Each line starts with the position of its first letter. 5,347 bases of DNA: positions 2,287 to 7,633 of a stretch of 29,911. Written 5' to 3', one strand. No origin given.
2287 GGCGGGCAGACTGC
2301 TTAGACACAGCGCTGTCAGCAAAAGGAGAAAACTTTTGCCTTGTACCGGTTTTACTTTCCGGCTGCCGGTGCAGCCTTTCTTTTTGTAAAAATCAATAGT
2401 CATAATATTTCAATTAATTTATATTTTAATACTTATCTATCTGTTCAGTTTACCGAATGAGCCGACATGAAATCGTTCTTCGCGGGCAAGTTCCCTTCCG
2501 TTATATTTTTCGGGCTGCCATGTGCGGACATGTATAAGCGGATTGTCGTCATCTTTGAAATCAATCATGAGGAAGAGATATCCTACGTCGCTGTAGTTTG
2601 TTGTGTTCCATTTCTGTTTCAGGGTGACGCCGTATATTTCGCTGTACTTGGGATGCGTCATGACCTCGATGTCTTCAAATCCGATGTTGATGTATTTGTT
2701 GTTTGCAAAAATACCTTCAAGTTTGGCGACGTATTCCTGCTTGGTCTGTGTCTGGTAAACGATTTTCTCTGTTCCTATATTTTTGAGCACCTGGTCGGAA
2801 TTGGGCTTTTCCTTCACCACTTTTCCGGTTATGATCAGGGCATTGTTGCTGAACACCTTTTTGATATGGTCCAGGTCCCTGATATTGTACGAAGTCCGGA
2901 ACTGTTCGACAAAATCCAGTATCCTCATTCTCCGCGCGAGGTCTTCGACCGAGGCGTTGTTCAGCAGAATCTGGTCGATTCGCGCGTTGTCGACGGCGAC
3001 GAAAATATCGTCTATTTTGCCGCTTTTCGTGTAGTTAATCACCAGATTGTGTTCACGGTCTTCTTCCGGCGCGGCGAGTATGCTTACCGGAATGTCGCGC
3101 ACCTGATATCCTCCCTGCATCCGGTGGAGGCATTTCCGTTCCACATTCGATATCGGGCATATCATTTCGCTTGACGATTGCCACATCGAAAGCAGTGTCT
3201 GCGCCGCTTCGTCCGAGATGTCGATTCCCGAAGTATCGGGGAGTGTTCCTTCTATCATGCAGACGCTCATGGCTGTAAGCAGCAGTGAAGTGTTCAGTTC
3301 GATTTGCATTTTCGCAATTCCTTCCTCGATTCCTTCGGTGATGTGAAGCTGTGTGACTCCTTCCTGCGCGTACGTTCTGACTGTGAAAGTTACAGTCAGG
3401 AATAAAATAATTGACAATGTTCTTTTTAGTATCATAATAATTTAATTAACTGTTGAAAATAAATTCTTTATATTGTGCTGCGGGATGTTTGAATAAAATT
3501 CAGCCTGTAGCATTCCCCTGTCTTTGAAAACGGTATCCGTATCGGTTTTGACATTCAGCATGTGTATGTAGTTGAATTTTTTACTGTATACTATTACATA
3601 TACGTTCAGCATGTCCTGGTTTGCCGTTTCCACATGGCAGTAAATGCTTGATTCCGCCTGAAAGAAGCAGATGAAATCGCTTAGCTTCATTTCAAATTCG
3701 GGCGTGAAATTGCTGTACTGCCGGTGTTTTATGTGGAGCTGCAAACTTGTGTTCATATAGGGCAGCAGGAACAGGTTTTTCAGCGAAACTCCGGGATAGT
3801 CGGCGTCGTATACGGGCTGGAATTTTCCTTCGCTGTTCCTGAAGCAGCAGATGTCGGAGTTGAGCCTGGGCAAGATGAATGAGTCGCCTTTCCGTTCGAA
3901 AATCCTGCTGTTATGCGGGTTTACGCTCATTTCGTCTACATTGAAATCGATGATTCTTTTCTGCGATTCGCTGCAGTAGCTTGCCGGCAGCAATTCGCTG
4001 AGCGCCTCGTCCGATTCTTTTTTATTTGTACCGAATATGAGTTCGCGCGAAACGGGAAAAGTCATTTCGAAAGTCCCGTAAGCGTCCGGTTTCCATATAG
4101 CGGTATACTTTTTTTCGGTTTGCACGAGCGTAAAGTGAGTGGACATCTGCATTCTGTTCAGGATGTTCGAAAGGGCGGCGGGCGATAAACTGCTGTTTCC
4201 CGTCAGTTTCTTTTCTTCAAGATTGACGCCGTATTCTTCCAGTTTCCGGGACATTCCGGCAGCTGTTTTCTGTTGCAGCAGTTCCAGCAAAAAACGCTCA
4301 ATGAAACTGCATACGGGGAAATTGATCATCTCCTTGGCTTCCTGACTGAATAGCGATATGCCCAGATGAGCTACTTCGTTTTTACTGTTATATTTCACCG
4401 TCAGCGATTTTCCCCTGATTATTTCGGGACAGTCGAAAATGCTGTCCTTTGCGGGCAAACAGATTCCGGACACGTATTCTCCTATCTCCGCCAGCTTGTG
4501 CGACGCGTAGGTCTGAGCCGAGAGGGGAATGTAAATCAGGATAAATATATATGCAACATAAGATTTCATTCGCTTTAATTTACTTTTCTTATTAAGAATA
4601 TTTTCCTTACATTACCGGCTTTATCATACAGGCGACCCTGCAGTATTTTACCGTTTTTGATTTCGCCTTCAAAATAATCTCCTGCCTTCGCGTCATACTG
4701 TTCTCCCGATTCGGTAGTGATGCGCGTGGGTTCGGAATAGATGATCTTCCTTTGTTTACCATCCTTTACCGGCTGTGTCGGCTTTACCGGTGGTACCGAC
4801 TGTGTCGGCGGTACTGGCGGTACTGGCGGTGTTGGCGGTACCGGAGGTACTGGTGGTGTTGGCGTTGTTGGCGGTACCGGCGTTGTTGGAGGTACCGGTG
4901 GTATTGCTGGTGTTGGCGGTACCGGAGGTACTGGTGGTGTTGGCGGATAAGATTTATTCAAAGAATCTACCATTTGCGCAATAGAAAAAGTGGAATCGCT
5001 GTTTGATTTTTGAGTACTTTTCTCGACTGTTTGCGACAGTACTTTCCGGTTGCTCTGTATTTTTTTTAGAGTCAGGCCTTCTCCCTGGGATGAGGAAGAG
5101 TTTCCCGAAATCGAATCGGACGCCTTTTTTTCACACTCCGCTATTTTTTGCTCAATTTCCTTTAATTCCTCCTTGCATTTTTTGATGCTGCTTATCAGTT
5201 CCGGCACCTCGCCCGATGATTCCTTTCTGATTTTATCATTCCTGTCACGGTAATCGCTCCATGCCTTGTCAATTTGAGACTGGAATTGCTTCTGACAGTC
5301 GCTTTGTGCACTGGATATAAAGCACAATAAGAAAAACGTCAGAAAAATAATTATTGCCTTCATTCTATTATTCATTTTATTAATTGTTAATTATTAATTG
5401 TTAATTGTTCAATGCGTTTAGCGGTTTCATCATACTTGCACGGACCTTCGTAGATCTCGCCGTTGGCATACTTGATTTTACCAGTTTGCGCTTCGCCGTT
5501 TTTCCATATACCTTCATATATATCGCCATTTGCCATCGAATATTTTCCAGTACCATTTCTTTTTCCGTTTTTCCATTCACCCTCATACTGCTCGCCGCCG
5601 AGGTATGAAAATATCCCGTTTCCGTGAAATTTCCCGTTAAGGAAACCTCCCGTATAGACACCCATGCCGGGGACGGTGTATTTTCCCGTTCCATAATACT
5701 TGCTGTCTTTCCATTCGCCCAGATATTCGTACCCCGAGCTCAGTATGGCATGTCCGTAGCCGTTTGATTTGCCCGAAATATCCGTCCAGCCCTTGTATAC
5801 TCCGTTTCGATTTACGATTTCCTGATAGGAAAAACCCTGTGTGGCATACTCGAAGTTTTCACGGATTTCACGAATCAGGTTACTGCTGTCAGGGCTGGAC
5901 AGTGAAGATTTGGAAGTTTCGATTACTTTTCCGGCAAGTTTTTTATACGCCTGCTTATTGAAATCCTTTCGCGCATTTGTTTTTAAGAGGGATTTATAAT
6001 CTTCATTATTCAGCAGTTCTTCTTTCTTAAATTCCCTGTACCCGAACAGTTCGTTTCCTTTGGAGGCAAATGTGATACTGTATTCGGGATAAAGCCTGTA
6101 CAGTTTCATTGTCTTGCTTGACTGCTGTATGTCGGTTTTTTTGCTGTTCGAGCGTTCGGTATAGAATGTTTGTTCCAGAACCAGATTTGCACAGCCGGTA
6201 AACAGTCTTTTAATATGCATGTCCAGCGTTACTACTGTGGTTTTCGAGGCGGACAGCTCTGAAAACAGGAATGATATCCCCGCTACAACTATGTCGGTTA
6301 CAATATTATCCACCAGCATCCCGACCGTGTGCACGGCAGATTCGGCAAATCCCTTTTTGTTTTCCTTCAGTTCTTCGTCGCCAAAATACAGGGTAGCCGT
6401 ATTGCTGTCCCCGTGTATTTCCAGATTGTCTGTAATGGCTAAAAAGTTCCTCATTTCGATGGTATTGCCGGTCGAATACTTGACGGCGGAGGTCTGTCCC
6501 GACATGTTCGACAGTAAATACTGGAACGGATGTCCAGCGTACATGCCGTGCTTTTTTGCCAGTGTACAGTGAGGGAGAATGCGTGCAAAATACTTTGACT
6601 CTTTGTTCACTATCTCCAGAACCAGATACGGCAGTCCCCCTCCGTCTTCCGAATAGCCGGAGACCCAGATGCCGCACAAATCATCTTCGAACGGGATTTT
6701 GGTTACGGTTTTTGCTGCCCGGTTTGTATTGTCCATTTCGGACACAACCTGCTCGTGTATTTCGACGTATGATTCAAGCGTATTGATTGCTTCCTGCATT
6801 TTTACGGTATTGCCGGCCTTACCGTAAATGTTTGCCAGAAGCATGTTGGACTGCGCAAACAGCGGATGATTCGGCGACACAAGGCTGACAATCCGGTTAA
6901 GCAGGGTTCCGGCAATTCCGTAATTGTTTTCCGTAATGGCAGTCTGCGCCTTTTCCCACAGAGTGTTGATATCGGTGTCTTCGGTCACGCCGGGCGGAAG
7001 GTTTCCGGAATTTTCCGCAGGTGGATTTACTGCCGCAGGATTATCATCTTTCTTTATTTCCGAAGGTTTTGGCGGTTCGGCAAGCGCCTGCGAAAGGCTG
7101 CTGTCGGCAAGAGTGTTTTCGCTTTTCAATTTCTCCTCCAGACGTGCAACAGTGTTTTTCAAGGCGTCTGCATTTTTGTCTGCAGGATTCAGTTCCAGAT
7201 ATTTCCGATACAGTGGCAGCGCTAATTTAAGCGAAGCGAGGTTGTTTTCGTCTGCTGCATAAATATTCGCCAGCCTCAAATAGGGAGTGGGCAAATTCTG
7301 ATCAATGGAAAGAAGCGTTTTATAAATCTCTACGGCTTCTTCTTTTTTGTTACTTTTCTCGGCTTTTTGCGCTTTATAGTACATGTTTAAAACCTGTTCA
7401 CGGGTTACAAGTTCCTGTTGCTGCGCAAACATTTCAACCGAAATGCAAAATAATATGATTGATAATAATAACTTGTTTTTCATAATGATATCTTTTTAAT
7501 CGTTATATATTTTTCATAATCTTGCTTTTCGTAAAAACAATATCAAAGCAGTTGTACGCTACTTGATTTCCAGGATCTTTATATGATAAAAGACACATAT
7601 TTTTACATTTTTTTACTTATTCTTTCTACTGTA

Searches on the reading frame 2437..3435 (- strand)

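Call 33: search_protein_families(library=pfam, proteins=[window:2437-3435:-])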
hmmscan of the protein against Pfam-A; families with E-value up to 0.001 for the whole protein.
window:2437-3435:- (332 aa): 1 family
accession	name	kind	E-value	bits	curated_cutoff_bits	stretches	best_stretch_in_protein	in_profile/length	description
PF24125.1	Cds6_C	-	5.4e-05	23.9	27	1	226-296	31-103/111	Cds6 C-terminal NTF2-like domain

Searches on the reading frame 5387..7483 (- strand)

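Call 33: search_protein_families(library=pfam, proteins=[window:5387-7483:-])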
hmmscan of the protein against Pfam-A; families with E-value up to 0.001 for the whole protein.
window:5387-7483:- (698 aa): 1 family
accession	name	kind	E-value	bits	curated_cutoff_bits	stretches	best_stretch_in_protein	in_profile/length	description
PF02493.26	MORN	-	5.1e-09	35.9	22.5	1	633-654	1-22/23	MORN repeat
